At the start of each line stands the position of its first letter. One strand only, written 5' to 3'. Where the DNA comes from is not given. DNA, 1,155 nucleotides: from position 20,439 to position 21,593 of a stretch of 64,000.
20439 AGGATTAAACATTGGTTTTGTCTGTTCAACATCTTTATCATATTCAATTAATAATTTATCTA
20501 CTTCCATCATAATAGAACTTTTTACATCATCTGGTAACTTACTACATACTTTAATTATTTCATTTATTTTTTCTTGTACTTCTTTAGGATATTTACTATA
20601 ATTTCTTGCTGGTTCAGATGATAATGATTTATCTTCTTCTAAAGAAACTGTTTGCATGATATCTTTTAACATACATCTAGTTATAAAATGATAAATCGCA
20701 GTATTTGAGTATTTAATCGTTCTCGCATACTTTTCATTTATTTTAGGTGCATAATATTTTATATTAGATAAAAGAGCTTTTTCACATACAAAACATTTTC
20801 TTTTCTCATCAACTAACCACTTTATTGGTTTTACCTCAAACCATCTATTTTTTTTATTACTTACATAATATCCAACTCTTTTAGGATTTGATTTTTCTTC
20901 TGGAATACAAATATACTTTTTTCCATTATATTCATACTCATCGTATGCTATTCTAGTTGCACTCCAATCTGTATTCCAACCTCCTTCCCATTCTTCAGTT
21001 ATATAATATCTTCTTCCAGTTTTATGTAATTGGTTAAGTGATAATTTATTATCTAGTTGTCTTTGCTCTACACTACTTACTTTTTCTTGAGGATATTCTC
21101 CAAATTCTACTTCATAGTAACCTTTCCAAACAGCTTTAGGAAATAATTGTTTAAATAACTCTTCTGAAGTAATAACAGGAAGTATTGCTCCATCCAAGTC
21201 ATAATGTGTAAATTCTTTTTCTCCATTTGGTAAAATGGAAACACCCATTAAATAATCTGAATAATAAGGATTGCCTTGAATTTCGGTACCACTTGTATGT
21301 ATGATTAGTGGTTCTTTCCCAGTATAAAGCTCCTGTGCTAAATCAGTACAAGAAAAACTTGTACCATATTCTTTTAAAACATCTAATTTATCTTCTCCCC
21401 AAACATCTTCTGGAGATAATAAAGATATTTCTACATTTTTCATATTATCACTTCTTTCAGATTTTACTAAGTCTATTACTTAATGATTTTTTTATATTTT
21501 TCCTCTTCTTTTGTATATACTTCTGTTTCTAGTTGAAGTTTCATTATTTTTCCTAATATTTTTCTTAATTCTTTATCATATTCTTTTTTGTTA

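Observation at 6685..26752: Eight-member tandem array of large, apparently cytoplasmic paralogs with no recognisable domain: a candidate undescribed system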

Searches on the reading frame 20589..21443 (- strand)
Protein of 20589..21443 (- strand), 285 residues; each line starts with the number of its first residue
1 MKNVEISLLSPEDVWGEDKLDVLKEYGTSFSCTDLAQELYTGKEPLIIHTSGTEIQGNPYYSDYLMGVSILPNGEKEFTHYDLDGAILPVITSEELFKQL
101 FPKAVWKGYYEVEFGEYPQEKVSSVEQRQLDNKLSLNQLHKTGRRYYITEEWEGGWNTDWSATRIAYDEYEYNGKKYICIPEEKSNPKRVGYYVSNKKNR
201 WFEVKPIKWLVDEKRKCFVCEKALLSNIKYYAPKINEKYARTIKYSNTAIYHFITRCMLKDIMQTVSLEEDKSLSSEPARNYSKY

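Call 51: search_solved_structures(query=A6, max_evalue=1)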
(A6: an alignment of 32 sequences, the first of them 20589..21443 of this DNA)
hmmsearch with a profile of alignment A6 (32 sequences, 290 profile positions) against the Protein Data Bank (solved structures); distinct sequences matched with E-value up to 1: 1.
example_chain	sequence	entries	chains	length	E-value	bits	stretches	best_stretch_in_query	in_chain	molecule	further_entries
3oyo_A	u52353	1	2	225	0.35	13.1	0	167-192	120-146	hemopexin fold protein CP4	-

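Call 58: predict_structure(alignment_id=A6)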
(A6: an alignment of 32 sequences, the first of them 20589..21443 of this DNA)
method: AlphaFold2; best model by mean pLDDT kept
length: 285 residues; sequences in the alignment: 32
mean_pLDDT: 85.4   pTM: 0.85
mean pLDDT of the five models: 85.4, 84.5, 83.4, 81.9, 81.6
residues with pLDDT >= 90: 181; 70-90: 46; 50-70: 43; < 50: 15
segments of 3 or more residues with pLDDT < 50: 189-195, 283-285
pLDDT, mean of each block of 10 residues (from residue 1): 92 97 98 95 89 82 84 93 88 97 98 98 97 97 91 56 82 98 58 59 98 98 89 64 83 93 90 53 41
secondary structure, 60 per line:
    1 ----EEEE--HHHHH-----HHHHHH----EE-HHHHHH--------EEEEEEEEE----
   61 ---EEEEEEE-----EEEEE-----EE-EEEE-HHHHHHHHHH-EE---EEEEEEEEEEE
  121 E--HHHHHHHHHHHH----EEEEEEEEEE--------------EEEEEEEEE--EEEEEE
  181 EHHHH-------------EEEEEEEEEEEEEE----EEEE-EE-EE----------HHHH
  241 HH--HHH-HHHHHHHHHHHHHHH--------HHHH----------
elements in order: E5-8 H11-15 H21-26 H34-39 E48-56 E64-70 E76-80 E89-92 H94-103 E110-121 H124-135 E140-149 E164-172 E175-181 H182-185 E199-212 E217-220 H237-242 H249-263 H272-275

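Call 63: fold_search(model_id=the predicted structure, library=pdb)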
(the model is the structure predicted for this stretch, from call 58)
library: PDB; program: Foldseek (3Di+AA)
matches with E <= 10: 576; with E <= 0.001: 0
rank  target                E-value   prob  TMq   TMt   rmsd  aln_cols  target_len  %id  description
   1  1g9n_G                1.1e-01  0.04  0.09  0.09  20.8       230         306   10  HIV-1 YU2 GP120 ENVELOPE GLYCOPROTEIN COMPLEXED WITH CD4 AND INDUCED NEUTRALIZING ANTIBODY 17B (released 2000-12-27)
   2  6v39_D                1.2e-01  0.04  0.09  0.12  21.3       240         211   10  Cryo-EM structure of the Acinetobacter baumannii Ribosome: 70S with P-site tRNA (released 2020-02-05)
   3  7m4x_D                1.8e-01  0.03  0.09  0.11  22.0       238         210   10  A. baumannii Ribosome-Eravacycline complex: P-site tRNA 70S (released 2021-05-19)
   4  2qad_A                1.8e-01  0.03  0.09  0.08  16.0       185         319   10  Structure of tyrosine-sulfated 412d antibody complexed with HIV-1 YU2 gp120 and CD4 (released 2007-09-25)
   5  5mxd_A                2.2e-01  0.04  0.08  0.07  18.2       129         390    7  BACE-1 IN COMPLEX WITH LIGAND 32397778 (released 2018-02-14)
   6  4laj_A                2.2e-01  0.03  0.12  0.10  21.5       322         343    8  Crystal structure of HIV-1 YU2 envelope gp120 glycoprotein in complex with CD4-mimetic miniprotein, M48U1, and llama s (released 2013-08-14)
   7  4rfn_A                2.4e-01  0.08  0.12  0.10  19.4       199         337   10  Crystal structure of ADCC-potent Rhesus macaque ANTIBODY JR4 in complex with HIV-1 CLADE A/E GP120 and M48 (released 2015-07-15)
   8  9mt4_O                2.7e-01  0.04  0.09  0.15  16.6       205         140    8  Connector structure of phage JohannRWettstein (Bas63) (released 2025-11-19)
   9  8gd1                  3.1e-01  0.06  0.12  0.11  19.4       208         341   12  Crystal Structure of HIV-1 LM/HT Clade A/E CRF01 GP120 Core in Complex with ZXC-I-092 (released 2023-06-07)
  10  5dkx                  3.1e-01  0.02  0.08  0.04  18.4       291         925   11  Crystal structure of glucosidase II alpha subunit (Tris-bound from) (released 2016-01-27)
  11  4laj_B                3.2e-01  0.02  0.10  0.09  19.6       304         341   10  Crystal structure of HIV-1 YU2 envelope gp120 glycoprotein in complex with CD4-mimetic miniprotein, M48U1, and llama s (released 2013-08-14)
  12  2oah                  3.4e-01  0.03  0.08  0.07  18.1       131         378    7  Crystal Structure of Human Beta Secretase Complexed with inhibitor (released 2007-08-14)
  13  1p35_B                3.4e-01  0.02  0.09  0.08  18.9       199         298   12  CRYSTAL STRUCTURE OF BACULOVIRUS P35 (released 1999-06-01)
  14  7jkt_G                3.4e-01  0.02  0.08  0.07  21.1       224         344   12  Crystal structure of vaccine-elicited broadly neutralizing VRC01-class antibody 2413a in complex with HIV-1 gp120 core (released 2021-06-09)
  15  1ym2_A                3.6e-01  0.03  0.08  0.07  18.0       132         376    8  Crystal structure of human beta secretase complexed with NVP-AUR200 (released 2006-01-17)
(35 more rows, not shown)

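Call 77: find_homologous_proteins(query=A6, max_evalue=0.001)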
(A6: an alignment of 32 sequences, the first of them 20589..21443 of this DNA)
Query A6 (32 sequences) (285 aa, profile of the alignment): 13 proteins with E <= 0.001 among 5110 candidates.
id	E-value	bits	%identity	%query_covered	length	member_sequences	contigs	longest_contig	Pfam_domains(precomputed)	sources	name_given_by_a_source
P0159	4.3e-89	317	26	92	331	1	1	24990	-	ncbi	-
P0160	4.8e-87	310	32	56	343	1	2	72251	-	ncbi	-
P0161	4.6e-85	303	29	97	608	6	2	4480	-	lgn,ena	-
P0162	2.5e-84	301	31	95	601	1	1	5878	-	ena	-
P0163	1.5e-78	282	30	92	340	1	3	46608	-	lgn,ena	-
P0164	3.1e-77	278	29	66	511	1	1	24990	-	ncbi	-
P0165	6.5e-67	244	28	66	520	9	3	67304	PF19789.7,PF13606.13,PF13857.13,PF12796.14,PF00023.37,PF13637.13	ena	-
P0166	1.7e-65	239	28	58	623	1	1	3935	-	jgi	-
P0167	7.6e-62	227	29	56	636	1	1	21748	-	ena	-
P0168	9.4e-62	227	20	92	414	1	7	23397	-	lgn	-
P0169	5.7e-57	211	34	52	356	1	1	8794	-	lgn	-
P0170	3.8e-55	205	32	43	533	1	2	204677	-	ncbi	-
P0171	3.9e-7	48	27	30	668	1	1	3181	PF09479.17,PF19789.7,PF18998.7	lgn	-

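Call 78: search_protein_families(library=pfam, proteins=[P0171, P0165, P0159, P0161, P0164, P0167, P0168, P0170, P0160, P0163], max_evalue=0.01)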
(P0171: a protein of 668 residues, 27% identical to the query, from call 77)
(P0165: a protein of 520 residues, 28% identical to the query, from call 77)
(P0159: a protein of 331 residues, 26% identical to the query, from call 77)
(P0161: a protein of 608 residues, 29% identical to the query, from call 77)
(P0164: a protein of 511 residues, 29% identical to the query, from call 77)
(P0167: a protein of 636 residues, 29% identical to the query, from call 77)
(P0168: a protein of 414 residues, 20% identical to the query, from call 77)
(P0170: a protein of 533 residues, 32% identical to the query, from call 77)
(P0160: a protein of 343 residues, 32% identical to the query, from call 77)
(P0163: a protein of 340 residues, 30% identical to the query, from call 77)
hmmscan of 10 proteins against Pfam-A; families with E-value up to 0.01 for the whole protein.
P0171 (668 aa): 3 families
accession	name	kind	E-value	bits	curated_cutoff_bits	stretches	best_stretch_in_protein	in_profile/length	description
PF18998.6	Flg_new_2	-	3e-22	78.8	23.6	2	85-149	8-71/73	Divergent InlB B-repeat domain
PF09479.16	Flg_new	-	2.4e-19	69.6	27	1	241-304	1-65/65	Listeria-Bacteroides repeat domain (List_Bact_rpt)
PF19789.6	DUF6273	-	1.1e-12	48.6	23.5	1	510-667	26-171/172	Domain of unknown function (DUF6273)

P0165 (520 aa): 6 families
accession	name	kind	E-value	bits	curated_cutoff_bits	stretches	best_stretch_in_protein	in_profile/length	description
PF00023.36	Ank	-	1.4e-14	53.8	21.1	2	115-143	4-32/33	Ankyrin repeat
PF12796.13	Ank_2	-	9.2e-14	52.2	27.3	1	87-175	4-89/90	Ankyrin repeats (3 copies)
PF13637.12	Ank_4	-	6.8e-11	42.6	22.7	2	118-166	2-50/50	Ankyrin repeats (many copies)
PF13857.12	Ank_5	-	6.5e-09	36.4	27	2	99-153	1-56/56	Ankyrin repeats (many copies)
PF13606.12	Ank_3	-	1.1e-06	28.8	22.3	1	114-141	3-30/30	Ankyrin repeat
PF19789.6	DUF6273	-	0.0031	17.8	23.5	0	277-326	116-167/172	Domain of unknown function (DUF6273)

P0159 (331 aa): 0 families

P0161 (608 aa): 0 families

P0164 (511 aa): 0 families

P0167 (636 aa): 2 families
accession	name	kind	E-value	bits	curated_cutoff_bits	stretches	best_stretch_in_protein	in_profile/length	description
PF00158.32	Sigma54_activat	-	0.0015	18.7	20.2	0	388-455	96-167/168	Sigma-54 interaction domain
PF07728.20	AAA_5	-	0.0026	18.2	22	0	375-450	60-139/139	AAA domain (dynein-related subfamily)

P0168 (414 aa): 0 families

P0170 (533 aa): 1 family
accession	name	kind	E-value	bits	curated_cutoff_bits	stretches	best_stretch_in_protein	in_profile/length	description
PF00158.32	Sigma54_activat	-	0.0029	17.8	20.2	0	280-347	96-167/168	Sigma-54 interaction domain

P0160 (343 aa): 0 families

P0163 (340 aa): 0 families

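Call 80: search_protein_families(library=padloc, proteins=[P0165], max_evalue=0.01)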
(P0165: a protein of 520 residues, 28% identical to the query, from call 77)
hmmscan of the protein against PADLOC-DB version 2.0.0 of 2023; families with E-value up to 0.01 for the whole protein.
P0165 (520 aa): 2 families
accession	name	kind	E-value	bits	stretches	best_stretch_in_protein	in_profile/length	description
PDLC04783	PDC-M72A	-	1.3e-14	52.2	1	92-179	209-296/392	-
PDLC02908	Ankyrin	-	4e-08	30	1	102-176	725-799/880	-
